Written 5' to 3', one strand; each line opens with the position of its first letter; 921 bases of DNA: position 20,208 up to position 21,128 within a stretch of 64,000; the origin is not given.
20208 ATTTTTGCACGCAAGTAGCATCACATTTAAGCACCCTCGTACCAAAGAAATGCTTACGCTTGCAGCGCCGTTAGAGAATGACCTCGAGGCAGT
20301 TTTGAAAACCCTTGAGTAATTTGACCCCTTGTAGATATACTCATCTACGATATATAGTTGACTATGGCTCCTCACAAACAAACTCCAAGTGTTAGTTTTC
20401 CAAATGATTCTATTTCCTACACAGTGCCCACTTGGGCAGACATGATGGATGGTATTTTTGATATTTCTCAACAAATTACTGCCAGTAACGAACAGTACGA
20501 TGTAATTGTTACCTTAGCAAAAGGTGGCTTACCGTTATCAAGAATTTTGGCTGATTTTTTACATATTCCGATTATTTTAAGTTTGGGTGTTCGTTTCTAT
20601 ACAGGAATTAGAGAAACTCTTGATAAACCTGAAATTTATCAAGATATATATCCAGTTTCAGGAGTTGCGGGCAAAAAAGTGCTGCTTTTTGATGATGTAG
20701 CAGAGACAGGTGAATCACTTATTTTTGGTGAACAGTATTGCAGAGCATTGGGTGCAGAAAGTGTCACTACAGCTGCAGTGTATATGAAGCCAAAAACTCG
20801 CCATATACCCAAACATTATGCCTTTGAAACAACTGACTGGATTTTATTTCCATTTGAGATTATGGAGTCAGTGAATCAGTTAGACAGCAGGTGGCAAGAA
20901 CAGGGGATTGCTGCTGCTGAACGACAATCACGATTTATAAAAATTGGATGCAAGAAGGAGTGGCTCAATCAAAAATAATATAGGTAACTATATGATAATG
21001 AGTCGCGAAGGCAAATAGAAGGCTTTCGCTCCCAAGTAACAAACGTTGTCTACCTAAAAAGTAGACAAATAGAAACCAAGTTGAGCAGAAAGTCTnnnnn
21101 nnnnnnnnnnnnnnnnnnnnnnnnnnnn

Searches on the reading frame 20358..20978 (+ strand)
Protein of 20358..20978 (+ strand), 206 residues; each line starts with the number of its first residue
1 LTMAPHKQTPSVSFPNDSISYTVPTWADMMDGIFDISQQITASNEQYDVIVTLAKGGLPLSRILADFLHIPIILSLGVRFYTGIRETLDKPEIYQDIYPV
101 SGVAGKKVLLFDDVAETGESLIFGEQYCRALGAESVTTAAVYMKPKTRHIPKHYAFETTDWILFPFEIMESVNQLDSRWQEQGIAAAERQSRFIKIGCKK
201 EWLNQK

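Call 14: search_protein_families(library=pfam, proteins=[window:20358-20978:+], max_evalue=0.1)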
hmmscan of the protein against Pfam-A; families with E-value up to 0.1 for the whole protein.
window:20358-20978:+ (206 aa): 1 family
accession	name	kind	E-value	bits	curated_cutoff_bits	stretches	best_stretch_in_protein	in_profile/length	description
PF00156.33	Pribosyltran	-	6.7e-16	58.4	26.3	1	29-166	11-151/158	Phosphoribosyl transferase domain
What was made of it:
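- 20364..20978 (+): Upstream neighbour: a 6-oxopurine-type phosphoribosyltransferase. The family lies next to the element in many genomes and downstream of it in five. Pfam Pribosyltran, E=7e-16 (call 14).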

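Call 15: search_protein_families(library=ncbifam, proteins=[window:20358-20978:+], max_evalue=0.1)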
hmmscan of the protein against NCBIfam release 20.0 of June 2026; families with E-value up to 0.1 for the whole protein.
window:20358-20978:+ (206 aa): 21 families
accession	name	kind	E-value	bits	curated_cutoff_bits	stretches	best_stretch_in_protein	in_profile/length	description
NF006613.0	PRK09177.1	equivalog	4.2e-10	39.4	138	1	25-171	13-149/159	xanthine phosphoribosyltransferase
NF006605.0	PRK09162.1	equivalog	4.5e-08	32.7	181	1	33-152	27-145/183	hypoxanthine-guanine phosphoribosyltransferase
TIGR01203.1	HGPRTase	equivalog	1.3e-06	28.3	150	1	29-153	8-133/167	hypoxanthine phosphoribosyltransferase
NF005592.0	PRK07322.1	subfamily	1.6e-06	27.6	143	1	45-145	51-160/180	adenine phosphoribosyltransferase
TIGR01251.1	ribP_PPkin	subfamily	3.3e-06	26.2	113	1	27-141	140-246/309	ribose-phosphate diphosphokinase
NF002620.0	PRK02277.1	subfamily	5.1e-05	23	115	1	37-148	80-184/201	orotate phosphoribosyltransferase-like protein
NF005299.0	PRK06827.1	subfamily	5.2e-05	22.1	327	1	2-139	166-299/383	phosphoribosylpyrophosphate synthetase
NF004689.0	PRK06031.1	equivalog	0.00021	20.6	175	1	91-149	140-197/233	phosphoribosyltransferase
NF002320.0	PRK01259.1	subfamily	0.00043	19.8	297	1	28-140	146-249/316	ribose-phosphate diphosphokinase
TIGR01367.1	pyrE_Therm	equivalog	0.0014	18.3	150.25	1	36-159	48-159/187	orotate phosphoribosyltransferase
NF002635.0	PRK02304.1-4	subfamily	0.0019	17.7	146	1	33-148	39-158/188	adenine phosphoribosyltransferase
NF002634.0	PRK02304.1-3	equivalog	0.0054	16.4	170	1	103-141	116-154/182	adenine phosphoribosyltransferase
TIGR00201.1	comF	subfamily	0.0059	16.6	233.55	1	102-138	149-185/190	ComF family protein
NF002095.0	PRK00934.1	equivalog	0.0071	15.5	296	1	102-141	202-241/287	ribose-phosphate diphosphokinase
NF006328.0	PRK08558.1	equivalog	0.0077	15.8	184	1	41-134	106-205/238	adenine phosphoribosyltransferase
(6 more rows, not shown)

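Call 85: find_homologous_proteins(query=window:20358-20978:+, max_evalue=1e-10)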
Query window:20358-20978:+ (206 aa): 93 proteins with E <= 1e-10 among 207 candidates.
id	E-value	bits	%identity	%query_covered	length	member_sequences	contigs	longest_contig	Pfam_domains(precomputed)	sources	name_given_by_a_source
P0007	2.5e-83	297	64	98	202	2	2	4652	PF00156.34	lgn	-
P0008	8.0e-62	227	53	98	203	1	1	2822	PF00156.34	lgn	-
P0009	9.2e-62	226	51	94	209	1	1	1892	PF00156.34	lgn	-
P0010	1.0e-61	226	48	98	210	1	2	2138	PF00156.34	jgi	jgi:hypoxanthine phosphoribosyltransferase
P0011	1.6e-59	219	49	98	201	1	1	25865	PF00156.34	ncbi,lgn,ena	-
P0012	2.0e-58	216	51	90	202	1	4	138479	PF00156.34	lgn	-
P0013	5.2e-58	214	48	96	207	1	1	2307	PF00156.34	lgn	-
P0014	5.0e-56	208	51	94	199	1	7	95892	PF14681.13,PF00156.34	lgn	-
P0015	5.0e-54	201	49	84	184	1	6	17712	PF00156.34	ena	-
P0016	2.1e-53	199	50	85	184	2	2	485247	PF00156.34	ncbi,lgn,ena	-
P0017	6.5e-53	198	46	95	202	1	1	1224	PF00156.34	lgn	-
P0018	2.1e-52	196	45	96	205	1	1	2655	PF00156.34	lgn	-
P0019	2.6e-52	196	50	94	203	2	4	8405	PF00156.34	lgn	-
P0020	3.7e-52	195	47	93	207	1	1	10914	PF14681.13,PF00156.34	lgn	-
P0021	2.9e-51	192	47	91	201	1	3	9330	PF14681.13,PF00156.34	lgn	-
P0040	2.9e-48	182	43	94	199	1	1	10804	PF14681.13,PF00156.34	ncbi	ncbi:MAG: phosphoribosyltransferase family protein [Candidatus Beckwithbacteria bacterium]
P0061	1.4e-45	174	40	98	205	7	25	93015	PF00156.34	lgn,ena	-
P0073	1.6e-43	167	42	99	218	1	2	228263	PF14681.13,PF00156.34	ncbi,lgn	-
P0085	2.8e-40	156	41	94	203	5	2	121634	PF14681.13,PF00156.34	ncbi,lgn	-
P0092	2.4e-38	150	39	94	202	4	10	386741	PF00156.34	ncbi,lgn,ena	ncbi:MAG: phosphoribosyltransferase family protein [Patescibacteria group bacterium]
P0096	8.7e-35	138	39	94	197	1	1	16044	PF00156.34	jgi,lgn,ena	-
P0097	3.0e-34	137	39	90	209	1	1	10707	PF00156.34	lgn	-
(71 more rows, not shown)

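Call 86: find_encoding_contigs(protein=P0092, flank=3500, max_places=1)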
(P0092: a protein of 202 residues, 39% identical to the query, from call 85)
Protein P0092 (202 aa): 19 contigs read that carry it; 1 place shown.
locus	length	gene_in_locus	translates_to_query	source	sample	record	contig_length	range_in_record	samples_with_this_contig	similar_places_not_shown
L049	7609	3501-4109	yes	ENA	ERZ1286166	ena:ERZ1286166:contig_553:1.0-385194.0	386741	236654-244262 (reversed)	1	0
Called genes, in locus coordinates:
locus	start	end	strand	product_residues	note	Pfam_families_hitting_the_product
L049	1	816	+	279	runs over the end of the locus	-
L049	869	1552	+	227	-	-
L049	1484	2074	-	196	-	PF13623:SurA_N_2 (faint), PF13624:SurA_N_3 (weak)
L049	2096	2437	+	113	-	PF00303:Thymidylat_synt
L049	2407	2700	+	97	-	PF00303:Thymidylat_synt (weak)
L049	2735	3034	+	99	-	PF00303:Thymidylat_synt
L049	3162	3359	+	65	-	PF00186:DHFR_1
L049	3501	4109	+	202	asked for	PF00156:Pribosyltran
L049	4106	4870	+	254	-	PF05175:MTS (faint), PF13489:Methyltransf_23, PF13847:Methyltransf_31 (weak), PF08241:Methyltransf_11, PF08242:Methyltransf_12, PF13649:Methyltransf_25 (weak)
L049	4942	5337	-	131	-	-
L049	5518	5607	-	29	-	-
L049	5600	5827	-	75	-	PF05175:MTS, PF06325:PrmA (weak)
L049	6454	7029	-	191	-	PF00665:rve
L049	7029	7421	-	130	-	PF13384:HTH_23 (faint), PF13518:HTH_28 (faint)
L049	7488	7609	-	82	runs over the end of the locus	PF09390:DUF1999 (weak)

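Call 87: find_encoding_contigs(protein=P0096, flank=3500, max_places=1)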
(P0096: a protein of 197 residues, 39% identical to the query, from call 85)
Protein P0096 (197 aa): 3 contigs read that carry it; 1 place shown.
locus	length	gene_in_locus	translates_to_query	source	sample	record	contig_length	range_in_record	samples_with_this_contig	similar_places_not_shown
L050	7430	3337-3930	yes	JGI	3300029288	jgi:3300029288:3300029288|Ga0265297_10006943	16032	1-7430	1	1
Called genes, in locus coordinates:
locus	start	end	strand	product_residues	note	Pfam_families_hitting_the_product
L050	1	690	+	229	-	?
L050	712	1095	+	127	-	PF07883:Cupin_2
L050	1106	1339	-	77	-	-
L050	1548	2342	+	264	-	PF01790:LGT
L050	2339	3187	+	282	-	PF00849:PseudoU_synth_2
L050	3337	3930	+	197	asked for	PF00156:Pribosyltran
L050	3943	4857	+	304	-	-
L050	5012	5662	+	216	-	PF02592:Vut_1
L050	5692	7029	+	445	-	PF00464:SHMT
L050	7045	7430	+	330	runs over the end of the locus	PF00763:THF_DHG_CYH, PF02882:THF_DHG_CYH_C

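Call 88: find_encoding_contigs(protein=P0085, flank=3500, max_places=1)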
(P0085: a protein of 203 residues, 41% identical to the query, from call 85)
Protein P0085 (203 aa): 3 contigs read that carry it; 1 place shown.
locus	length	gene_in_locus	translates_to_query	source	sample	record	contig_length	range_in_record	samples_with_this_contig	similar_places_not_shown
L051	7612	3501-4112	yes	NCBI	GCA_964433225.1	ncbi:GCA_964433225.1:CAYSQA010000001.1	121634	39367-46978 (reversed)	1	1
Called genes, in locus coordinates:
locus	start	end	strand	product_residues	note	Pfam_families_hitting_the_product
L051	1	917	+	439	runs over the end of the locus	PF00772:DnaB, PF13481:AAA_25, PF03796:DnaB_C, PF06745:ATPase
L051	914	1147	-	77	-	-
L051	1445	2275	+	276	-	PF01790:LGT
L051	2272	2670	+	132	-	PF01252:Peptidase_A8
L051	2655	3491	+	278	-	PF00849:PseudoU_synth_2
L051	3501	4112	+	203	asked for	PF00156:Pribosyltran, PF14681:UPRTase (weak)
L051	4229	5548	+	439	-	PF00464:SHMT, PF00155:Aminotran_1_2 (weak)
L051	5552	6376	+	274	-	PF00459:Inositol_P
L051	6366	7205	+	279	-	PF01261:AP_endonuc_2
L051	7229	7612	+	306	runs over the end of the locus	PF00763:THF_DHG_CYH, PF02882:THF_DHG_CYH_C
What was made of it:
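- The lgt-lspA-rluD-PRT-glyA order is conserved even where the RNA is absent (L051, call 88), so adjacency may be plain synteny.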

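Call 89: find_encoding_contigs(protein=P0061, flank=3500, max_places=1)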
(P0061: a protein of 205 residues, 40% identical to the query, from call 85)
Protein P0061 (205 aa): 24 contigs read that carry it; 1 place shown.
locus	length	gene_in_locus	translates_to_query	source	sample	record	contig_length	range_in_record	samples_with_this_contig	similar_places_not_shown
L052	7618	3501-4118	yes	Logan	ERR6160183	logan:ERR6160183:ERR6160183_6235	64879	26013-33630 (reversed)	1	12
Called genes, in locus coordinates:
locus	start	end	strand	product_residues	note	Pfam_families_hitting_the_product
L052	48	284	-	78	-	-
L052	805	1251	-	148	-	-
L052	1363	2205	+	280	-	PF01790:LGT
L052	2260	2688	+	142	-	PF01252:Peptidase_A8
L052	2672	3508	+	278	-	PF00849:PseudoU_synth_2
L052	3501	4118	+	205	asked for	PF00156:Pribosyltran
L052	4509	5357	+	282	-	-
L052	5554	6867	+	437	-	PF00464:SHMT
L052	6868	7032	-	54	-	-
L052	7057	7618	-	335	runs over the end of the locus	-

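Call 90: find_encoding_contigs(protein=P0040, flank=3500, max_places=1)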
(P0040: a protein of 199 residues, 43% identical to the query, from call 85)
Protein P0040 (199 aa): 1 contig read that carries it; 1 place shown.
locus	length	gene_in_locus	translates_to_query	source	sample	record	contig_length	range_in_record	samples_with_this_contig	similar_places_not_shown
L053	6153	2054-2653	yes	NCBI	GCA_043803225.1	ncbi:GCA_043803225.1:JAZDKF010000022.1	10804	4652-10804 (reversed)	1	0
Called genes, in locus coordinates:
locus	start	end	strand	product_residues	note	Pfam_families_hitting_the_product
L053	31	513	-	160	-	PF13624:SurA_N_3 (weak)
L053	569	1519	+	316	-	PF00303:Thymidylat_synt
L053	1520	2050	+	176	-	PF00186:DHFR_1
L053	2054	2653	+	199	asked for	PF00156:Pribosyltran, PF14681:UPRTase (weak)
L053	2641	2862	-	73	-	-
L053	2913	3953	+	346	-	PF01757:Acyl_transf_3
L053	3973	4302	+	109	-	-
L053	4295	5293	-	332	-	PF00963:Cohesin (weak)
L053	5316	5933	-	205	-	-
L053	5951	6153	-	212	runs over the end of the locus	-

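Call 91: find_encoding_contigs(protein=P0073, flank=3500, max_places=1)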
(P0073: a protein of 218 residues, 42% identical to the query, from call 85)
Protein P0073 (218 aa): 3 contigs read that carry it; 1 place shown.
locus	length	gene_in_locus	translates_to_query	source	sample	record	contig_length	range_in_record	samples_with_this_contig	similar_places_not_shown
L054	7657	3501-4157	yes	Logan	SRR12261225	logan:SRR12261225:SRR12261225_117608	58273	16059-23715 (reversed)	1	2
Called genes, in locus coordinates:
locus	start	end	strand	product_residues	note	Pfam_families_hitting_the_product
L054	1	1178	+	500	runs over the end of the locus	PF00890:FAD_binding_2 (weak), PF01266:DAO, PF01946:Thi4 (weak), PF03486:HI0933_like (weak), PF07992:Pyr_redox_2 (faint), PF12831:FAD_oxidored, PF13450:NAD_binding_8, PF01593:Amino_oxidase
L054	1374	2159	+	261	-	PF01790:LGT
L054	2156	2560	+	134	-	PF01252:Peptidase_A8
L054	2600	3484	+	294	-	PF00849:PseudoU_synth_2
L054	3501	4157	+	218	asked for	PF00156:Pribosyltran, PF14681:UPRTase (weak)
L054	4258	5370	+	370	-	-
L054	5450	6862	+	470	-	PF00464:SHMT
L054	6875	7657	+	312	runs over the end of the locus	PF01261:AP_endonuc_2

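Call 92: find_encoding_contigs(protein=P0097, flank=3500, max_places=1)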
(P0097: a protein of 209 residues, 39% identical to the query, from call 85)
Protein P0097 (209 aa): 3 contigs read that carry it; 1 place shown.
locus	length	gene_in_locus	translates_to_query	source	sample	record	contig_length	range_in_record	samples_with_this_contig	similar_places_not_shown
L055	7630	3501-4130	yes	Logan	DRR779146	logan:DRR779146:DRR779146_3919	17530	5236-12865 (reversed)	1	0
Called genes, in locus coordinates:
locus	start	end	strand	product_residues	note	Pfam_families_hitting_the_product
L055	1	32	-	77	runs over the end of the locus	-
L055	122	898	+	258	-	PF05822:UMPH-1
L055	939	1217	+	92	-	-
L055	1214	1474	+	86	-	-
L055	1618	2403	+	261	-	PF01790:LGT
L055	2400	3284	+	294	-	PF00849:PseudoU_synth_2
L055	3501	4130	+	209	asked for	PF00156:Pribosyltran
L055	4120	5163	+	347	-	-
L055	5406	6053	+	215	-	PF02592:Vut_1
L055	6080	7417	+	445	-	PF00464:SHMT, PF00155:Aminotran_1_2 (weak)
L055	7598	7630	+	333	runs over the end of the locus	PF00763:THF_DHG_CYH, PF02882:THF_DHG_CYH_C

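Call 103: search_solved_structures(query=window:20364-20978:+, max_evalue=0.01)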
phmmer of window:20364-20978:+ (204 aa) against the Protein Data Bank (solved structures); distinct sequences matched with E-value up to 0.01: 8.
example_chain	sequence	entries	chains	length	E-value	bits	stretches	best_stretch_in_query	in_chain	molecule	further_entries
4z1o_A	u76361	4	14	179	1.1e-26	97.2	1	17-171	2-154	Phosphoribosyltransferase | Purine phosphoribosyltransferase (GpT-2)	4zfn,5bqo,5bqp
1vdm_A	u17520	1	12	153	5.4e-19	72.1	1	23-167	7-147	purine phosphoribosyltransferase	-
4trb_A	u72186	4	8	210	1.9e-15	60.5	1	18-168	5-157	Purine phosphoribosyltransferase (GpT-1)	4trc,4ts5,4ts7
5vog_A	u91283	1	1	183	0.0001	25.5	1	24-168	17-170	Putative phosphoribosyltransferase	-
3acb_A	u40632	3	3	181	0.0013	21.9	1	74-164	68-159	Hypoxanthine-guanine phosphoribosyltransferase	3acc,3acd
5esx_A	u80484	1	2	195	0.0015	21.6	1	44-149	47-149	Purine/pyrimidine phosphoribosyltransferase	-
5esw_A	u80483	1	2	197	0.0016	21.6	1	44-149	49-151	Purine/pyrimidine phosphoribosyltransferase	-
4twb_A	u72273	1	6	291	0.005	19.9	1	97-141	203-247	Ribose-phosphate pyrophosphokinase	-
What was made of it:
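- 20364..20978 (+): Closest solved relative is Sulfolobus purine PRT GpT-2 (4z1o), E=1e-26, with no PyrR hit (call 103).
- On PyrR-binding RNA RF00515 with a PyrR regulator: The PRT's best solved relatives are purine PRTs, with no PyrR at E<=0.01 (call 103).
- Closest known: PyrR-binding attenuators of the pyr operon. Different: The PRT here resembles catalytic 6-oxopurine PRTs, not PyrR (call 103).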
